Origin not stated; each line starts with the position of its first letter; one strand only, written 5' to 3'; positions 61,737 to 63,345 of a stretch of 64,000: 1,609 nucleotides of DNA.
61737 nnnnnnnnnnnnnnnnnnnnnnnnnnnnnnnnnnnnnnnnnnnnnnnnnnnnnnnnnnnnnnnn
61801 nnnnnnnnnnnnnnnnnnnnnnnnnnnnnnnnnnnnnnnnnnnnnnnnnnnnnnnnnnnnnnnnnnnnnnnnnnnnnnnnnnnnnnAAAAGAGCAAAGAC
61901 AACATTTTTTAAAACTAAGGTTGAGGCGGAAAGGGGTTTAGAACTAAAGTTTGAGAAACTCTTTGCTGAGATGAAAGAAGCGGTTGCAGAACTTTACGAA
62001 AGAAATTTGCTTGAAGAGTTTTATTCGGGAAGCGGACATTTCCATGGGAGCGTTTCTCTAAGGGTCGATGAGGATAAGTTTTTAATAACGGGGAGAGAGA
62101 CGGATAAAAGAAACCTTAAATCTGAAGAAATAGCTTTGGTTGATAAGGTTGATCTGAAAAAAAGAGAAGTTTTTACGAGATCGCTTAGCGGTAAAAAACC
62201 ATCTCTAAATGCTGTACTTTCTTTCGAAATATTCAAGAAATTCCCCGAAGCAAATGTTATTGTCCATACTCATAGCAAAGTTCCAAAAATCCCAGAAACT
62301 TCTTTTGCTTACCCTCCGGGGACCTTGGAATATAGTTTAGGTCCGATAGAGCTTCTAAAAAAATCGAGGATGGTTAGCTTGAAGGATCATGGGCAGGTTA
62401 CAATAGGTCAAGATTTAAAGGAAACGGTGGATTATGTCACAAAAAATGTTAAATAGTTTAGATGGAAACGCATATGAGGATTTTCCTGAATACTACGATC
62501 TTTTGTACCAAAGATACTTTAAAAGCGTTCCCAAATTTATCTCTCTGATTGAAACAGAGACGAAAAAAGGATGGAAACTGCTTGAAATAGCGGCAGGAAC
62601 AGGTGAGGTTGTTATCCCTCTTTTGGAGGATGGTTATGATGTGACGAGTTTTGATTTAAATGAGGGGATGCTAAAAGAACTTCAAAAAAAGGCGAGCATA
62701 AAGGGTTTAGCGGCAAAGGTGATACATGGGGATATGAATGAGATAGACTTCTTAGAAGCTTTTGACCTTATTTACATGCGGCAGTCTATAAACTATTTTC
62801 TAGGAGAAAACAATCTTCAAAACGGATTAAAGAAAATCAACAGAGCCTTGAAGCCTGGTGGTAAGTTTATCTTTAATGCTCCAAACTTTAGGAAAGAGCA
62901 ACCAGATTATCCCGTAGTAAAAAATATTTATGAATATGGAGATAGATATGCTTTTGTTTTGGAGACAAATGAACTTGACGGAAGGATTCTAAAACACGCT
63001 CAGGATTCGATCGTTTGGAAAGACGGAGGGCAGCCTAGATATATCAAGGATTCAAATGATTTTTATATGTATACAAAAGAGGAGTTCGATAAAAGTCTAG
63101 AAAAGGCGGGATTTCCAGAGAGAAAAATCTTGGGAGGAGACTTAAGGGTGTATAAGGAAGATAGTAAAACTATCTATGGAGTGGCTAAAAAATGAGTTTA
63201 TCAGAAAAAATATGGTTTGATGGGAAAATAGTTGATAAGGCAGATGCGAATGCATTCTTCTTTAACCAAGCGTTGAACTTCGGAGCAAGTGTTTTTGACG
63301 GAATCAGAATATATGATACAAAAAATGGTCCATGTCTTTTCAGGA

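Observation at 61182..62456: CoaB fused to a class-II-aldolase/adducin-like domain instead of the flavoprotein CoaC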

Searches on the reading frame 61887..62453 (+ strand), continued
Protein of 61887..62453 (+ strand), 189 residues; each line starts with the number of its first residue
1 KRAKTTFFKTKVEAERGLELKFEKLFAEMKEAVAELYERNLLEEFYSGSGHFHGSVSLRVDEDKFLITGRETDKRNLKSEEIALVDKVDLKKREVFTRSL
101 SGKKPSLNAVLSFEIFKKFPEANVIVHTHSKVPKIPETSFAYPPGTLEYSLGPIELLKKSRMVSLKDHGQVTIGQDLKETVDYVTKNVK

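Call 63: list_cluster_members(proteins=[P0127, P0133, P0149, P0165, P0195, P0247, P0157, P0139, P0178, P0252])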
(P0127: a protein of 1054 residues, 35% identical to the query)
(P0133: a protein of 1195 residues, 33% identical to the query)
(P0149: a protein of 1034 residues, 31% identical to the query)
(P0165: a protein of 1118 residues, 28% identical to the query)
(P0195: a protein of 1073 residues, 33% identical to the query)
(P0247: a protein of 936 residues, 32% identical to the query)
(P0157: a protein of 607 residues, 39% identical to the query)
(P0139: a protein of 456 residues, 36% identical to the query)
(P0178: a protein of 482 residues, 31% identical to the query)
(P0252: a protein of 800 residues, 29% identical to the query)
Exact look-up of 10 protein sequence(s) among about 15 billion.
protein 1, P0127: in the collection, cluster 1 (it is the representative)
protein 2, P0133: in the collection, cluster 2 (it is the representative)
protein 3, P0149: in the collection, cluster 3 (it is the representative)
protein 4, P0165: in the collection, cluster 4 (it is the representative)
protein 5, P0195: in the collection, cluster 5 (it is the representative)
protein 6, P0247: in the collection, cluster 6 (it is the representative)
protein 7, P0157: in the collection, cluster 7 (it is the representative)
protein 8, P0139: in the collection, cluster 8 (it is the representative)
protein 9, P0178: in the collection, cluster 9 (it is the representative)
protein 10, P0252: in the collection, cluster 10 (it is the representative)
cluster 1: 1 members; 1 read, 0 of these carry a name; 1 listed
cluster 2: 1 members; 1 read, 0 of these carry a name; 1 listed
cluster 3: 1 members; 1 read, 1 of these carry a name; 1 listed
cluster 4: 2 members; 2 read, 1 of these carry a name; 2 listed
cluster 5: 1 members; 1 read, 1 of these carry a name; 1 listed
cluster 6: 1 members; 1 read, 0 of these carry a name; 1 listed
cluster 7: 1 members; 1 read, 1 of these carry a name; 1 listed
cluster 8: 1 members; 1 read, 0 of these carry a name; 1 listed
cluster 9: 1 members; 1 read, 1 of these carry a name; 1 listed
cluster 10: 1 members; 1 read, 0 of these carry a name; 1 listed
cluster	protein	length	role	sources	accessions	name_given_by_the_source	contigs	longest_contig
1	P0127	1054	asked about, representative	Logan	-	-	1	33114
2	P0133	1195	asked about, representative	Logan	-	-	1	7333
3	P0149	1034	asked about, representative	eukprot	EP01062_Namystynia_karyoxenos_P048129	TRINITY_DN36561_c0_g1_i1.p1 TRINITY_DN36561_c0_g1~~TRINITY_DN36561_c0_g1_i1.p1 ORF ...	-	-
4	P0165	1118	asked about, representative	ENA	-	-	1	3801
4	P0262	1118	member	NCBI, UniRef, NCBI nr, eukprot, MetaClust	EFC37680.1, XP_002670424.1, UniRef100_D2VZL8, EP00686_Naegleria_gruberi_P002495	hypothetical protein NAEGRDRAFT_81838 [Naegleria gruberi] | Methyltransferase domain-containing protein n=1 Tax=Naegleria gruberi TaxID=5762 ... | uncharacterized protein NAEGRDRAFT_81838 [Naegleria gruberi]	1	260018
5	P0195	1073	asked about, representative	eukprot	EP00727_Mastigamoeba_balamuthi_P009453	m51a1_g513 putative 2-aminoadipate aminotransferase + Phosphopantothenate-cysteine ligase ...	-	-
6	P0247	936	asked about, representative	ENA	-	-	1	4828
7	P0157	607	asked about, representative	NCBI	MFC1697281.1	bifunctional phosphopantothenoylcysteine decarboxylase/phosphopantothenate--cysteine ...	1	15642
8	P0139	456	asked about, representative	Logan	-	-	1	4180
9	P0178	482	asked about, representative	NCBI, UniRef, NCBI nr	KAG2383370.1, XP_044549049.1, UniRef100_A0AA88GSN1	hypothetical protein C9374_004707 [Naegleria lovaniensis] | Methyltransferase domain-containing protein n=1 Tax=Naegleria lovaniensis TaxID=51637 ... | uncharacterized protein C9374_004707 [Naegleria lovaniensis]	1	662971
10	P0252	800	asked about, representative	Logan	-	-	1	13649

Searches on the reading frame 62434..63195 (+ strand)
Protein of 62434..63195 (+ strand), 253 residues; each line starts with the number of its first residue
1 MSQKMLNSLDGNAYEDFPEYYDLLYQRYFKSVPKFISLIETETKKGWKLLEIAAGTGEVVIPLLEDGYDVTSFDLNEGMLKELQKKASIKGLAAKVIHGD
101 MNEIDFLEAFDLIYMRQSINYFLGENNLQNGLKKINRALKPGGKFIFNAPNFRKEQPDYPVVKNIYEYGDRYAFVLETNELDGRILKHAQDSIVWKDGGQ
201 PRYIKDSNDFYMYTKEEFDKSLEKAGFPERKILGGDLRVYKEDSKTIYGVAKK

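Call 3: search_protein_families(library=pfam, proteins=[window:62434-63195:+], max_evalue=0.01)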
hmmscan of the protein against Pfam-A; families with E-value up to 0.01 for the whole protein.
window:62434-63195:+ (253 aa): 9 families
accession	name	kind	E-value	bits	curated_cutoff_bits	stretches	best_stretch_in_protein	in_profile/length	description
PF13649.12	Methyltransf_25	-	9.2e-18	65.2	27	1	50-143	2-97/97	Methyltransferase domain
PF08241.18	Methyltransf_11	-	1.2e-16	61.6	21.2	1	50-147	1-95/95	Methyltransferase domain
PF08242.18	Methyltransf_12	-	4.9e-13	50.1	30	1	50-145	1-98/98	Methyltransferase domain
PF13847.12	Methyltransf_31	-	9.2e-12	45.3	27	1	44-178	2-133/145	Methyltransferase domain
PF13489.12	Methyltransf_23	-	1.5e-10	41.4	27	1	30-152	7-121/164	Methyltransferase domain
PF01209.24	Ubie_methyltran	-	1.1e-09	38.5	20.1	1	42-167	44-167/233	ubiE/COQ5 methyltransferase family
PF03848.20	TehB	-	1.8e-07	31.2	20.4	1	43-146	28-131/193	Tellurite resistance protein TehB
PF00398.26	RrnaAD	-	0.0003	20.4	24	1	42-109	27-93/263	Ribosomal RNA adenine dimethylase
PF02353.26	CMAS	-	0.0057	16.4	27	1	42-150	59-167/273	Mycolic acid cyclopropane synthetase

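Call 4: search_protein_families(library=ncbifam, proteins=[window:62434-63195:+], max_evalue=0.01)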
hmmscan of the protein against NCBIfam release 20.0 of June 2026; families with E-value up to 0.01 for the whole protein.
window:62434-63195:+ (253 aa): 30 families (the best 25 are shown)
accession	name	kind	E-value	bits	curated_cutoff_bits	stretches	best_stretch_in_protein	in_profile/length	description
NF041820.1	daptide_MTase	equivalog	3.8e-18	65.8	175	1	21-184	15-180/243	daptide-type RiPP biosynthesis methyltransferase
NF043040.1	corrin_prot_MT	hypoth_equivalog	5.2e-13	48.9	180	1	33-146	28-146/216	corrinoid protein-associated methyltransferase CpaM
NF001242.0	PRK00216.1-3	equivalog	2.7e-10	40.1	351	1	34-174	59-195/258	bifunctional demethylmenaquinone methyltransferase/2-methoxy-6-polyprenyl-1,4-benzoquinol methylase UbiE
TIGR01934.1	MenG_MenH_UbiE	subfamily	6.5e-10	38.7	158.35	1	42-147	36-141/223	ubiquinone/menaquinone biosynthesis methyltransferase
NF052510.1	methyltran_MpqE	exception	2e-09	37.2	335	1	40-176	41-173/234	methyl-plastoquinone biosynthesis methyltransferase MpqE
TIGR02072.1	BioC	equivalog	2.2e-09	37.5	184.95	1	36-148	24-133/244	malonyl-ACP O-methyltransferase BioC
NF008405.0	PRK11207.1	equivalog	5.5e-08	32.5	218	1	42-149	27-134/198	tellurite resistance methyltransferase TehB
NF001244.0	PRK00216.1-5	equivalog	8.7e-08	31.7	216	1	40-146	45-152/236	bifunctional demethylmenaquinone methyltransferase/2-methoxy-6-polyprenyl-1,4-benzoquinol methylase UbiE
NF045882.1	PLipidMtase_Leg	equivalog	1e-07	31.9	390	1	13-157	9-152/207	phospholipid N-methyltransferase PmtA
NF008992.0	PRK12335.1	equivalog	1.2e-07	31.2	303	1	42-144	119-220/289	SAM-dependent methyltransferase TehB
NF051855.1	GlySarMtaseBact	equivalog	1.6e-07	31.3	350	1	39-154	46-165/259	glycine/sarcosine N-methyltransferase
NF001241.0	PRK00216.1-2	equivalog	2.5e-07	30.6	327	1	42-148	48-148/231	demethylmenaquinone methyltransferase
NF001240.0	PRK00216.1-1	equivalog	3e-07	29.8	378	1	34-175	52-189/251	bifunctional demethylmenaquinone methyltransferase/2-methoxy-6-polyprenyl-1,4-benzoquinol methylase UbiE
NF001243.0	PRK00216.1-4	equivalog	3.4e-07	29.9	235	1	41-173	43-173/237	demethylmenaquinone methyltransferase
TIGR00477.1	tehB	equivalog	9.3e-07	28.4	219.5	1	46-146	74-173/238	tellurite resistance methyltransferase TehB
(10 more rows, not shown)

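Call 38: search_solved_structures(query=window:62434-63195:+, max_evalue=0.0001)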
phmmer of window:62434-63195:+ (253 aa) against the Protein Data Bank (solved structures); distinct sequences matched with E-value up to 0.0001: 26.
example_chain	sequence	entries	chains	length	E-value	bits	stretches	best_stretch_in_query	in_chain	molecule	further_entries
1wzn_A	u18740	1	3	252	2.8e-22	82.9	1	14-239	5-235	SAM-dependent methyltransferase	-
3d2l_A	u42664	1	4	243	4.1e-13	52.9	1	11-236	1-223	SAM-dependent methyltransferase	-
1ve3_A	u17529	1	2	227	5.9e-13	52.4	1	14-157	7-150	hypothetical protein PH0226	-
1y8c_A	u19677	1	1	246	2.5e-10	43.8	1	13-223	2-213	S-adenosylmethionine-dependent methyltransferase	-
9ri2_A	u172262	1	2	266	1.4e-07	34.7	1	46-154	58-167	Methyltransferase, putative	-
9w6x_A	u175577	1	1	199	2.5e-07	33.9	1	47-152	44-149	YtkW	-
6mro_A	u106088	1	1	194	4.5e-07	33.1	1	33-149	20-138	methyl transferase from Methanosarcina acetivorans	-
8gdu_A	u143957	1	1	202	2.7e-06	30.5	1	33-149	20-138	Methyltransferase domain-containing protein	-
7pd7_A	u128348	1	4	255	4.5e-06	29.8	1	47-148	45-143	Methyltransferase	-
9icz_A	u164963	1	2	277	6e-06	29.4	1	46-149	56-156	S-adenosylmethionine (SAM)-dependent methyltransferase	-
7wzg_A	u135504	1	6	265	7e-06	29.2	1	42-149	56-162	Cypemycin N-terminal methyltransferase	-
3g2m_A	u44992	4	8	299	7e-06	29.2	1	48-149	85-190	PCZA361.24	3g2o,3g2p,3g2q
6m82_A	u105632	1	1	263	7.1e-06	29.2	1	16-235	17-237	dTDP-3-amino-3,6-dideoxy-alpha-D-glucopyranose N,N-dimethyltransferase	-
3pfg_A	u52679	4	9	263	7.1e-06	29.2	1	16-235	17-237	N-methyltransferase | dTDP-3-amino-3,6-dideoxy-alpha-D-glucopyranose N,N-dimethyltransferase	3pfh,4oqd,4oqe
6m81_A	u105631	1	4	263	7.5e-06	29.1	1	16-235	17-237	dTDP-3-amino-3,6-dideoxy-alpha-D-glucopyranose N,N-dimethyltransferase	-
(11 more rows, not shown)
